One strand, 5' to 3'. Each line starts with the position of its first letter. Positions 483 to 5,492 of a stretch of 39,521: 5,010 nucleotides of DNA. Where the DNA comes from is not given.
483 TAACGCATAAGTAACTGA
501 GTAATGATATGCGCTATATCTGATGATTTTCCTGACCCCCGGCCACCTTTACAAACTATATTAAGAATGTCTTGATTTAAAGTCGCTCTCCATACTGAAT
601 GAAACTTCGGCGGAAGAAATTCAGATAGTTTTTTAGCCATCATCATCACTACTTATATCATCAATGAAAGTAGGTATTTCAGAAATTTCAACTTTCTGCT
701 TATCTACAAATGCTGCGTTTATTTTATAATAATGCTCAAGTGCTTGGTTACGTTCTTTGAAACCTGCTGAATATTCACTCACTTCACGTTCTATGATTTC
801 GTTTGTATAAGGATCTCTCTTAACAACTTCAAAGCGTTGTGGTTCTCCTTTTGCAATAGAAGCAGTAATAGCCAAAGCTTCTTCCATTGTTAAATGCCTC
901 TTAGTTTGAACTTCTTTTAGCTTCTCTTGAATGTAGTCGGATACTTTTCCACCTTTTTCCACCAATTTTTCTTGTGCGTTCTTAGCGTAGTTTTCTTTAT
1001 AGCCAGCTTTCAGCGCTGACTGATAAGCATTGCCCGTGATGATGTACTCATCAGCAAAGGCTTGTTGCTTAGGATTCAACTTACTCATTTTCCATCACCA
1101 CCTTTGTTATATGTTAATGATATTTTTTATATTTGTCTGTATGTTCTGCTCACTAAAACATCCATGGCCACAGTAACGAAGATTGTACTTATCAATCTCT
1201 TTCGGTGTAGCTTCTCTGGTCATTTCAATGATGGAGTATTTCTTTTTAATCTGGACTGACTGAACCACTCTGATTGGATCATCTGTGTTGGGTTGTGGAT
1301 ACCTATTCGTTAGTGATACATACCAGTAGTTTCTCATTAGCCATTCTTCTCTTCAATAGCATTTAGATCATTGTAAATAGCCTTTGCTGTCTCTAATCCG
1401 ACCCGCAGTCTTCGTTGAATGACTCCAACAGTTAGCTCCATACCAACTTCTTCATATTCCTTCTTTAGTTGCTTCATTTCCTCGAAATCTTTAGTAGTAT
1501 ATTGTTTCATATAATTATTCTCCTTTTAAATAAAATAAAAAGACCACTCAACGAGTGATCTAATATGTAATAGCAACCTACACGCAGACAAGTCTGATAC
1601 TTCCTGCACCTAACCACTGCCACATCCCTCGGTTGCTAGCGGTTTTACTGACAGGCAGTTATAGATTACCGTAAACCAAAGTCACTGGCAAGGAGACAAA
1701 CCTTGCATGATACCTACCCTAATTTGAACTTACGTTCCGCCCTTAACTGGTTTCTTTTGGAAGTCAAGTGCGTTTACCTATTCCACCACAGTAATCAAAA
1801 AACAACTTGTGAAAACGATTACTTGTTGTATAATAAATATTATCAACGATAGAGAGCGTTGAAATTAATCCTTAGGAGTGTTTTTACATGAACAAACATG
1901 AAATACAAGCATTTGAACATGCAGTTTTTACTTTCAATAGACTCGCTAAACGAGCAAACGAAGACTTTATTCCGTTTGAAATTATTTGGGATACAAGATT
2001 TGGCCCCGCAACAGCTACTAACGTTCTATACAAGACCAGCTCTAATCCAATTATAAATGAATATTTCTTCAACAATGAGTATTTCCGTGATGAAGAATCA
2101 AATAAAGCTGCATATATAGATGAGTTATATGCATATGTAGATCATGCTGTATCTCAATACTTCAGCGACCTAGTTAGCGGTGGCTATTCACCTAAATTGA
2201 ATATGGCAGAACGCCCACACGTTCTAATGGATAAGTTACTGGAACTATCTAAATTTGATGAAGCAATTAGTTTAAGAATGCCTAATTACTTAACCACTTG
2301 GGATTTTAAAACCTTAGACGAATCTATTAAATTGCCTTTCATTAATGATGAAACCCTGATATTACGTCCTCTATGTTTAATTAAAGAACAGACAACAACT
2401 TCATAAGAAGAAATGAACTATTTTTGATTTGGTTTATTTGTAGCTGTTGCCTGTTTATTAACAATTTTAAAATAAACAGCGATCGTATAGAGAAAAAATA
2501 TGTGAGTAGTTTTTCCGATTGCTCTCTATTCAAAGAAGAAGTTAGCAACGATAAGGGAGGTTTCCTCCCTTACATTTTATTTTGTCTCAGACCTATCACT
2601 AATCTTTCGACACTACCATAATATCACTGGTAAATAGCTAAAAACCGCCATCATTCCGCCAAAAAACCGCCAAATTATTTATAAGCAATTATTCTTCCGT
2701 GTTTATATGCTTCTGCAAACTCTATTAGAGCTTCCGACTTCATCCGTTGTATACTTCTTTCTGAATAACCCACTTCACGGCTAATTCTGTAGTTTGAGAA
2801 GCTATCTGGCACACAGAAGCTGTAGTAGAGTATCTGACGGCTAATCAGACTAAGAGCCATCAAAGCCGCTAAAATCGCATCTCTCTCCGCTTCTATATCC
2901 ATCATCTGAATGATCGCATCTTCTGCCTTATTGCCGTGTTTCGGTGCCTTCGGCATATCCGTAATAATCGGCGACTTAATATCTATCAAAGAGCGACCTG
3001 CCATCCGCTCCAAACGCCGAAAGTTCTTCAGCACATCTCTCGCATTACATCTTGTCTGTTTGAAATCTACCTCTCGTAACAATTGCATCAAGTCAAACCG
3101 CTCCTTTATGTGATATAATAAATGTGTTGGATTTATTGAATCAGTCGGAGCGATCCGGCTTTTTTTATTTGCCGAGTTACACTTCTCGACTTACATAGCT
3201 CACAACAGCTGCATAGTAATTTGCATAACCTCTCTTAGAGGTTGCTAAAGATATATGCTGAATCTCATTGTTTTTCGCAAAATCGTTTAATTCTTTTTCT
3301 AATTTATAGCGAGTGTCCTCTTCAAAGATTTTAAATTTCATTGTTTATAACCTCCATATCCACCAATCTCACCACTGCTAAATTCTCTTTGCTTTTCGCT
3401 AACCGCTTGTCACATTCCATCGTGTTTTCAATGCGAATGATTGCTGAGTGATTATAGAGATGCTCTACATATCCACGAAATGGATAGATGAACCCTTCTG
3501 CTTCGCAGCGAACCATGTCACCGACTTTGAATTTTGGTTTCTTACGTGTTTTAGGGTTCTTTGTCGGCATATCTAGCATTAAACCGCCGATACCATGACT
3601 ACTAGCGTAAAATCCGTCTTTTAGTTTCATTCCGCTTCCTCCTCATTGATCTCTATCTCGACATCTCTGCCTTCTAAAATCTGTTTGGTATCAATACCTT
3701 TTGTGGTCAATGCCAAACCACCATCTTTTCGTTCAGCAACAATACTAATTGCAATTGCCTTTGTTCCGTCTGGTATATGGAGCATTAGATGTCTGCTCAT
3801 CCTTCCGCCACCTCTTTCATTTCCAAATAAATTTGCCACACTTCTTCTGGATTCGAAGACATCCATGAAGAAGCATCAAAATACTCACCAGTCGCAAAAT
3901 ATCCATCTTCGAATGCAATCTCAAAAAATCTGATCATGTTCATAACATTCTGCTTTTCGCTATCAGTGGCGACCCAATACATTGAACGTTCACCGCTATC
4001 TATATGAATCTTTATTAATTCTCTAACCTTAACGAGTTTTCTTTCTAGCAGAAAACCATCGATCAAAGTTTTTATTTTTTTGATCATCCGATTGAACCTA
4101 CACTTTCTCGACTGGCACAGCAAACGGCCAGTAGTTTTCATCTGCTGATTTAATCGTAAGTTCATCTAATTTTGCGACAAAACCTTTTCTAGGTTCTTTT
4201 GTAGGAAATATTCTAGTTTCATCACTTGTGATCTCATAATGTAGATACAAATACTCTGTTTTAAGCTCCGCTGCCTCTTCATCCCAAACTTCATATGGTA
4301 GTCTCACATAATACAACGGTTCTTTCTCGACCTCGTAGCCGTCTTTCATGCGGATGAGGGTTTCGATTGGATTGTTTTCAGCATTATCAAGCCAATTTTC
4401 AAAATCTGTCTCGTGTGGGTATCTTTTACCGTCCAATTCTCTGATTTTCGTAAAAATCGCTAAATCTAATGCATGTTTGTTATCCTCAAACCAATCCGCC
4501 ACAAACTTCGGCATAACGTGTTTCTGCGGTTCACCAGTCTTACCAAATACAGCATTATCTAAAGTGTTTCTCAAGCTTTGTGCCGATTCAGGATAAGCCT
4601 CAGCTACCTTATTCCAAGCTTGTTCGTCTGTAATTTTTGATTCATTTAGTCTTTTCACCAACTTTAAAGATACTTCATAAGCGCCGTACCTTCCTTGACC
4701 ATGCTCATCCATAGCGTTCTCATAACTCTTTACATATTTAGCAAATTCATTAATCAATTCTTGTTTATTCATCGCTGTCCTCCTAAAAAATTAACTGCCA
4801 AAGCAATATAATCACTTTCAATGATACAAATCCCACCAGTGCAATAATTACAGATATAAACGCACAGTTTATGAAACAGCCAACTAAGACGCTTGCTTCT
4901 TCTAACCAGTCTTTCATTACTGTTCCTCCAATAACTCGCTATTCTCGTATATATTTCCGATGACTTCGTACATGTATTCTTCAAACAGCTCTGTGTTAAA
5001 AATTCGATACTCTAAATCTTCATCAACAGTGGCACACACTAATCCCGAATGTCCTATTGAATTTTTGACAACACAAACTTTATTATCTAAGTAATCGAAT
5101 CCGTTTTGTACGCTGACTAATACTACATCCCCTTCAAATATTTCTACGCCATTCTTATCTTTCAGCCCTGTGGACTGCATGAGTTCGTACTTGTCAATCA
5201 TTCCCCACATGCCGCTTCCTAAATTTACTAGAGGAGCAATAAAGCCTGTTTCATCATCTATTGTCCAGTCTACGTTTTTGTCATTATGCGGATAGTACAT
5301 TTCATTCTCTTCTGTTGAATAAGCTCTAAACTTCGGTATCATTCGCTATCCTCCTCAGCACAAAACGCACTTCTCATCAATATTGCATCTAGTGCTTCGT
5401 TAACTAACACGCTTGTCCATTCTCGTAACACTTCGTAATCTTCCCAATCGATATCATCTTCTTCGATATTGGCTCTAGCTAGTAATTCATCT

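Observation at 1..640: The window ends join in frame inside terL, so the sequence is a complete circular (or circularly permuted) phage genome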

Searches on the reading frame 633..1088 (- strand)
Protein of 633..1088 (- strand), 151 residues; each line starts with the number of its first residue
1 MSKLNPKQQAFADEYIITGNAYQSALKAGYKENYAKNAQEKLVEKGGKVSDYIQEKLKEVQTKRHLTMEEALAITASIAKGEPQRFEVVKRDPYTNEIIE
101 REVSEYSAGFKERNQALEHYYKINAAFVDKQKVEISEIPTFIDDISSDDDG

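Call 26: search_protein_families(library=pfam, proteins=[window:633-1088:-], max_evalue=0.01)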
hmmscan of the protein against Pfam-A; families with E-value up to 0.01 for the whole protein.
window:633-1088:- (151 aa): 2 families
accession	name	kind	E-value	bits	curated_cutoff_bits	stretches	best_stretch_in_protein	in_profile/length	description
PF03592.21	Terminase_2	-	6.2e-21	75.9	26.1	1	4-134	1-136/141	Terminase small subunit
PF15400.11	TEX33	-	0.00099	20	27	1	31-129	21-121/138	Testis-expressed sequence 33 protein family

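Call 27: search_protein_families(library=phrogs, proteins=[window:633-1088:-], max_evalue=0.001)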
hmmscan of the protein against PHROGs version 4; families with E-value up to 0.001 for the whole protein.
window:633-1088:- (151 aa): 3 families
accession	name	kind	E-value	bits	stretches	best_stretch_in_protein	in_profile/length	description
phrog_51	-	head and packaging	1.7e-30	107.6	1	1-147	86-236/261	terminase small subunit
phrog_17390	-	unknown function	3.2e-12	47.1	1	3-62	2-60/69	-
phrog_641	-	head and packaging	0.00016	23.2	1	4-67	3-65/162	terminase small subunit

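Call 41: search_protein_families(library=ncbifam, proteins=[window:633-1088:-])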
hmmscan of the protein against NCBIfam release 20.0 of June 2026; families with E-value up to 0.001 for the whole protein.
window:633-1088:- (151 aa): 0 families

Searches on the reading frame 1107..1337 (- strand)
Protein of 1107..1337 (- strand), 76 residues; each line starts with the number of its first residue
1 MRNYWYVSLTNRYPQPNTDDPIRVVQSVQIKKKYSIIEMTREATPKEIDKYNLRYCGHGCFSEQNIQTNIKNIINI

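Call 26: search_protein_families(library=pfam, proteins=[window:1107-1337:-], max_evalue=0.01)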
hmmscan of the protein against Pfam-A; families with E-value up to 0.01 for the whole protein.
window:1107-1337:- (76 aa): 0 families

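Call 27: search_protein_families(library=phrogs, proteins=[window:1107-1337:-], max_evalue=0.001)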
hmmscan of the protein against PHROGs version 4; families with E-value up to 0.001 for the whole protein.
window:1107-1337:- (76 aa): 1 family
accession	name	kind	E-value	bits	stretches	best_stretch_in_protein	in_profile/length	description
phrog_1202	-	unknown function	2.1e-39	134.5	1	1-74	1-74/75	-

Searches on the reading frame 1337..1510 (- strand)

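Call 26: search_protein_families(library=pfam, proteins=[window:1337-1510:-], max_evalue=0.01)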
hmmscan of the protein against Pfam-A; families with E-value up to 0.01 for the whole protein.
window:1337-1510:- (57 aa): 0 families

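Call 27: search_protein_families(library=phrogs, proteins=[window:1337-1510:-], max_evalue=0.001)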
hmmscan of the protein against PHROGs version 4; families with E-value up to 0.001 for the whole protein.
window:1337-1510:- (57 aa): 1 family
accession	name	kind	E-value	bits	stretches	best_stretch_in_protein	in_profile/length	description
phrog_13806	-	unknown function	5e-39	132.9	1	1-57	1-57/57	-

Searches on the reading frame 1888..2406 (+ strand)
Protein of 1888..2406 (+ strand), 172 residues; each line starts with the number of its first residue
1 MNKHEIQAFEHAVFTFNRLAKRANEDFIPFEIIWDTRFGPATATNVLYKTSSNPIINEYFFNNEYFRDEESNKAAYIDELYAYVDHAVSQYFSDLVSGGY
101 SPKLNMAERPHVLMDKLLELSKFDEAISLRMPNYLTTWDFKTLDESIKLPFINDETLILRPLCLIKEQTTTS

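Call 26: search_protein_families(library=pfam, proteins=[window:1888-2406:+], max_evalue=0.01)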
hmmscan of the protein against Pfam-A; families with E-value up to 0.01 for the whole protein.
window:1888-2406:+ (172 aa): 0 families

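Call 27: search_protein_families(library=phrogs, proteins=[window:1888-2406:+], max_evalue=0.001)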
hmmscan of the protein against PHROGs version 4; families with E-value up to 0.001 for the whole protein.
window:1888-2406:+ (172 aa): 1 family
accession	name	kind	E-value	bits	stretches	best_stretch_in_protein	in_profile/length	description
phrog_17213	-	unknown function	1.4e-88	296.4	1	1-172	1-173/173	-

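Call 51: search_protein_families(library=padloc, proteins=[window:1888-2406:+], max_evalue=0.01)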
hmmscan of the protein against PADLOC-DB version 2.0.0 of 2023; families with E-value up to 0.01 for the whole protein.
window:1888-2406:+ (172 aa): 0 families

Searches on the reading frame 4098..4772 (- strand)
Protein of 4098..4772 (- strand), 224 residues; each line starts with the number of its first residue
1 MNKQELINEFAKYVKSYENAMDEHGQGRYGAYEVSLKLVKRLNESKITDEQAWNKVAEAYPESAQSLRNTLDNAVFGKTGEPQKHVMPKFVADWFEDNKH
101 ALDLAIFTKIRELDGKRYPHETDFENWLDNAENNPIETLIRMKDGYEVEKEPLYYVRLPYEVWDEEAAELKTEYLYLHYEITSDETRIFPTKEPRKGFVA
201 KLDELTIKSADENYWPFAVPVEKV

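Call 26: search_protein_families(library=pfam, proteins=[window:4098-4772:-], max_evalue=0.01)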
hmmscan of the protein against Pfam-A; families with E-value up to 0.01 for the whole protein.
window:4098-4772:- (224 aa): 1 family
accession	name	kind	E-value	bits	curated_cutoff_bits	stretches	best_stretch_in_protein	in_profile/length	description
PF07852.16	DUF1642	-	1.7e-25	90.6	27.8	1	82-222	1-138/138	Protein of unknown function (DUF1642)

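Call 27: search_protein_families(library=phrogs, proteins=[window:4098-4772:-], max_evalue=0.001)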
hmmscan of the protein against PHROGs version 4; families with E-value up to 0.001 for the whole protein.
window:4098-4772:- (224 aa): 4 families
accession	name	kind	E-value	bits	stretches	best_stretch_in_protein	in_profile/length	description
phrog_121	-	unknown function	7.3e-34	118.6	1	1-224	48-218/297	-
phrog_14352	-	unknown function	5.1e-11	43.9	1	142-224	3-76/78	-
phrog_10997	-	unknown function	1.4e-08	35.7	1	85-151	33-99/160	-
phrog_10155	-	unknown function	0.00026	22.2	1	195-223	91-119/121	-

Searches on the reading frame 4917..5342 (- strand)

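Call 26: search_protein_families(library=pfam, proteins=[window:4917-5342:-], max_evalue=0.01)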
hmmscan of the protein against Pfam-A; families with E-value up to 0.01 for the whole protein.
window:4917-5342:- (141 aa): 1 family
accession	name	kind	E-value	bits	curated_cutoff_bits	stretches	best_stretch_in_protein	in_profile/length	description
PF09643.15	YopX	-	5e-23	81.9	22.4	1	4-139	1-128/128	YopX protein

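Call 27: search_protein_families(library=phrogs, proteins=[window:4917-5342:-], max_evalue=0.001)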
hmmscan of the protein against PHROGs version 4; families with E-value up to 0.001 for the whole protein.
window:4917-5342:- (141 aa): 5 families
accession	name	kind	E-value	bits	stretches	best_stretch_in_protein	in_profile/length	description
phrog_98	-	unknown function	2.7e-40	139.1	1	1-140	26-152/208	-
phrog_8684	-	unknown function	6e-13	50.1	1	47-141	54-163/164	-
phrog_9246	-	unknown function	3.4e-12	47.4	1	1-75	1-74/82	-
phrog_24347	-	unknown function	6.3e-06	26.6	1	21-139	141-242/245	-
phrog_9107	-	unknown function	4.1e-05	24.2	1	40-93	45-97/209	-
